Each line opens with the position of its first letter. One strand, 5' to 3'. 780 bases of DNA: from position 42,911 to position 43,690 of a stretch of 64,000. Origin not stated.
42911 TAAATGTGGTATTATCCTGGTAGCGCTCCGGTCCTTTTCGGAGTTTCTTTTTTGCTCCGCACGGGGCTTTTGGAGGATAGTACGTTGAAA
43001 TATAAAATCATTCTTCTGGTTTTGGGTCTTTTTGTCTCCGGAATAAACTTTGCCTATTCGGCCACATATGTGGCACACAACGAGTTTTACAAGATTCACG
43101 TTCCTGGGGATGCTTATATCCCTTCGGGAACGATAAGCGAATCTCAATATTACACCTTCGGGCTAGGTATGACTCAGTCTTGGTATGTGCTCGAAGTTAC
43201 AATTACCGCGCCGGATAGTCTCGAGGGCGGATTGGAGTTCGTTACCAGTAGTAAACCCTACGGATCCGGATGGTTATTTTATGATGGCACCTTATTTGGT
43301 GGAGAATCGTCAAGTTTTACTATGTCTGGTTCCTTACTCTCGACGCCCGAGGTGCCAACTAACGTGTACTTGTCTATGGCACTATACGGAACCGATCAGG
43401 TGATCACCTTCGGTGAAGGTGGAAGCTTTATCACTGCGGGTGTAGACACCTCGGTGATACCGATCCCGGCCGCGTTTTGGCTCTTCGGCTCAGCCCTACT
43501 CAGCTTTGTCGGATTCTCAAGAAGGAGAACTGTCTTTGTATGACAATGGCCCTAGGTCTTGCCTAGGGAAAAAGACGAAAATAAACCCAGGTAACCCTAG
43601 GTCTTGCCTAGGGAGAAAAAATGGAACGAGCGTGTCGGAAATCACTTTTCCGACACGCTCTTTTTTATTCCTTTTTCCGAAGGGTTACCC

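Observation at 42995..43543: PEP-CTERM-like sorting signal in a genome that also encodes an LPXTG-type sortase system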

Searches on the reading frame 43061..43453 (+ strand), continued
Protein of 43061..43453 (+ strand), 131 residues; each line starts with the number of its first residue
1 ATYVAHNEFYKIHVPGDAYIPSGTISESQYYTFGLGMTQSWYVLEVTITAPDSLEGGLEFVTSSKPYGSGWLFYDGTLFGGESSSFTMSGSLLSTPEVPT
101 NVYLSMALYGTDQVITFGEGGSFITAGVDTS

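Call 82: search_protein_families(library=ncbifam, proteins=[P0142, P0139, P0141, P0143, P0133, P0146], max_evalue=0.01)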
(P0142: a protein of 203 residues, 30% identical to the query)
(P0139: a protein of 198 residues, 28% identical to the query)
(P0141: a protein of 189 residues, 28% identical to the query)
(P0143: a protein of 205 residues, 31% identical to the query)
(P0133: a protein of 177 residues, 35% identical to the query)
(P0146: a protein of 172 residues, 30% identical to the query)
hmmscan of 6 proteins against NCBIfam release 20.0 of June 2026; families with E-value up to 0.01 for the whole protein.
P0142 (203 aa): 3 families
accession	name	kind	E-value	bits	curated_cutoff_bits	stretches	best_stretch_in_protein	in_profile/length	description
NF038126.1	PEP_CTERM_FxDxF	subfamily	0.00017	21.8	50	1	26-195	22-165/165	FxDxF family PEP-CTERM protein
NF038129.1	PEP_NF038129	equivalog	0.0025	17.7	65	1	102-194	95-193/194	NF038129 family PEP-CTERM protein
NF033947.0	PEP-cistern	hypoth_equivalog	0.0098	15.6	60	0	150-188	152-190/195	cistern family PEP-CTERM protein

P0139 (198 aa): 5 families
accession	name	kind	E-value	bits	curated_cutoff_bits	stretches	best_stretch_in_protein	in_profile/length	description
NF038126.1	PEP_CTERM_FxDxF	subfamily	0.00036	20.8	50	1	161-193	133-165/165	FxDxF family PEP-CTERM protein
NF038129.1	PEP_NF038129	equivalog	0.00036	20.4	65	1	160-193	158-194/194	NF038129 family PEP-CTERM protein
TIGR03901.2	MYXO-CTERM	domain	0.00044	20.6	20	1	174-193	15-34/34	MYXO-CTERM sorting domain-containing protein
NF038124.1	PEP_CTERM_TLD_A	exception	0.0049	16.5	100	1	168-194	209-235/235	PEP_CTERM-anchored TLD domain-containing protein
NF038119.1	PEP_CTERM_MHFG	equivalog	0.0076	16.6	100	1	156-194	222-260/260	MHFG family PEP-CTERM protein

P0141 (189 aa): 8 families
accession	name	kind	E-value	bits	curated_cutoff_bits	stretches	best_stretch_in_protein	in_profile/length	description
NF038126.1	PEP_CTERM_FxDxF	subfamily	2.8e-07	30.9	50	1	47-186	40-165/165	FxDxF family PEP-CTERM protein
NF038129.1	PEP_NF038129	equivalog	2.3e-05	24.4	65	1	155-186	161-194/194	NF038129 family PEP-CTERM protein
NF033554.9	floc_PepA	equivalog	3.1e-05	23.9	80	1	77-186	162-260/261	flocculation-associated PEP-CTERM protein PepA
NF038119.1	PEP_CTERM_MHFG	equivalog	0.00029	21.3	100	1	149-186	222-259/260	MHFG family PEP-CTERM protein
TIGR02595.1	PEP_CTERM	domain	0.00045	20.9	16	1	163-186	1-23/24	PEP-CTERM sorting domain-containing protein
NF041538.1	PEP_EDSA_1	subfamily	0.00098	18.9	100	1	162-186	282-307/307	EDSAP-1 family PEP-CTERM protein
NF038124.1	PEP_CTERM_TLD_A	exception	0.0011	18.5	100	1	160-186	208-234/235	PEP_CTERM-anchored TLD domain-containing protein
NF038118.1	PEP_CTERM_CCXG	equivalog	0.0074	16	90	0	157-186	170-199/199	CCXG family PEP-CTERM protein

P0143 (205 aa): 0 families

P0133 (177 aa): 3 families
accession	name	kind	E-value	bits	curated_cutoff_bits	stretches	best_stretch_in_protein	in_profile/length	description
NF033554.9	floc_PepA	equivalog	6.6e-05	22.8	80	1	82-174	160-260/261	flocculation-associated PEP-CTERM protein PepA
NF041538.1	PEP_EDSA_1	subfamily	0.00037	20.2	100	1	147-174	279-307/307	EDSAP-1 family PEP-CTERM protein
NF038125.1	PEP_CTERM_THxN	subfamily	0.0027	17.3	85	1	148-174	220-246/246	THxN family PEP-CTERM protein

P0146 (172 aa): 5 families
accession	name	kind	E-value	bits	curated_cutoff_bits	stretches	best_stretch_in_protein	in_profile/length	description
NF033554.9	floc_PepA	equivalog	6.9e-06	26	80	1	18-168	110-261/261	flocculation-associated PEP-CTERM protein PepA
TIGR03370.1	VPLPA-CTERM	domain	1.9e-05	24.5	25.35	1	144-168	1-25/25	VPLPA-CTERM sorting domain-containing protein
NF041538.1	PEP_EDSA_1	subfamily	2.9e-05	23.9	100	1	127-167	268-307/307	EDSAP-1 family PEP-CTERM protein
NF038125.1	PEP_CTERM_THxN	subfamily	0.00099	18.7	85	1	138-167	214-246/246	THxN family PEP-CTERM protein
NF038129.1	PEP_NF038129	equivalog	0.0034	17.2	65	0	134-167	166-194/194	NF038129 family PEP-CTERM protein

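Call 88: find_encoding_contigs(protein=P0144, flank=3000, max_places=3)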
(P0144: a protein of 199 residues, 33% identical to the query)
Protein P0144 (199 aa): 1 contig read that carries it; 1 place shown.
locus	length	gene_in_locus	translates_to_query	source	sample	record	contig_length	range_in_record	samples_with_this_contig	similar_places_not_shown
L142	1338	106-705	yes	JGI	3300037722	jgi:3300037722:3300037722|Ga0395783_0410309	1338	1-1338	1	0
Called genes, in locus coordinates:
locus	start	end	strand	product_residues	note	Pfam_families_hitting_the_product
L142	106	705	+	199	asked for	-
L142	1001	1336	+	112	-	?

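Call 89: find_encoding_contigs(protein=P0138, flank=3000, max_places=3)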
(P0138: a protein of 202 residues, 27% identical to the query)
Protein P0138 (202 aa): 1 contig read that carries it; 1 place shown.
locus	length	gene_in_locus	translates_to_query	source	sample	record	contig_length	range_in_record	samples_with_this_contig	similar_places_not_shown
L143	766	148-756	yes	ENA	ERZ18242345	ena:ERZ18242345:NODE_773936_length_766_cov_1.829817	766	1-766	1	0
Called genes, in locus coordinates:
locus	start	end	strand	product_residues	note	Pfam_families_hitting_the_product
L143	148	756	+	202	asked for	-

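Call 96: search_dna_similar(query=P0141, collection=plasmids, mode=protein, max_evalue=0.001, max_rows=10)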
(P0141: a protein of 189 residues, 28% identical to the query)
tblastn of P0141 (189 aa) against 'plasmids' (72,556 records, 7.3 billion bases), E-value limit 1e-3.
No match.

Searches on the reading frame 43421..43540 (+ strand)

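Call 6: search_protein_families(library=ncbifam, proteins=[window:43421-43540:+], max_evalue=10)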
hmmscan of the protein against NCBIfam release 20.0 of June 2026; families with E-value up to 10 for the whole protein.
seq(40 aa): 6 families
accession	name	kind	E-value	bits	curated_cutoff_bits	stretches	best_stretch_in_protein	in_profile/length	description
NF033554.9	floc_PepA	equivalog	1.5e-05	25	80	1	11-37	235-261/261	flocculation-associated PEP-CTERM protein PepA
NF046088.1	anchor_EppA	equivalog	9e-05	22.8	90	1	9-37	29-57/58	EPS-associated small membrane protein EppA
TIGR03370.1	VPLPA-CTERM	domain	0.0011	18.9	25.35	1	13-36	1-24/25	VPLPA-CTERM sorting domain-containing protein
NF041538.1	PEP_EDSA_1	subfamily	0.003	17.3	100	1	8-36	280-307/307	EDSAP-1 family PEP-CTERM protein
NF038125.1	PEP_CTERM_THxN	subfamily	0.042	13.4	85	1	10-36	219-246/246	THxN family PEP-CTERM protein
NF041927.1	Xrt_dep_XDP1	equivalog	0.083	12.9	125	1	11-36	217-242/242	exosortase-dependent surface protein XDP1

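Call 7: search_protein_families(library=pfam, proteins=[window:43421-43540:+], max_evalue=10)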
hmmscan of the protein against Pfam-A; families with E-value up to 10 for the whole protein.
seq(40 aa): 1 family
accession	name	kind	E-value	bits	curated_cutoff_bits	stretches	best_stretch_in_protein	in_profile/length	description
PF07589.16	PEP-CTERM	-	0.05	14.2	20.7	1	16-35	5-24/24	PEP-CTERM motif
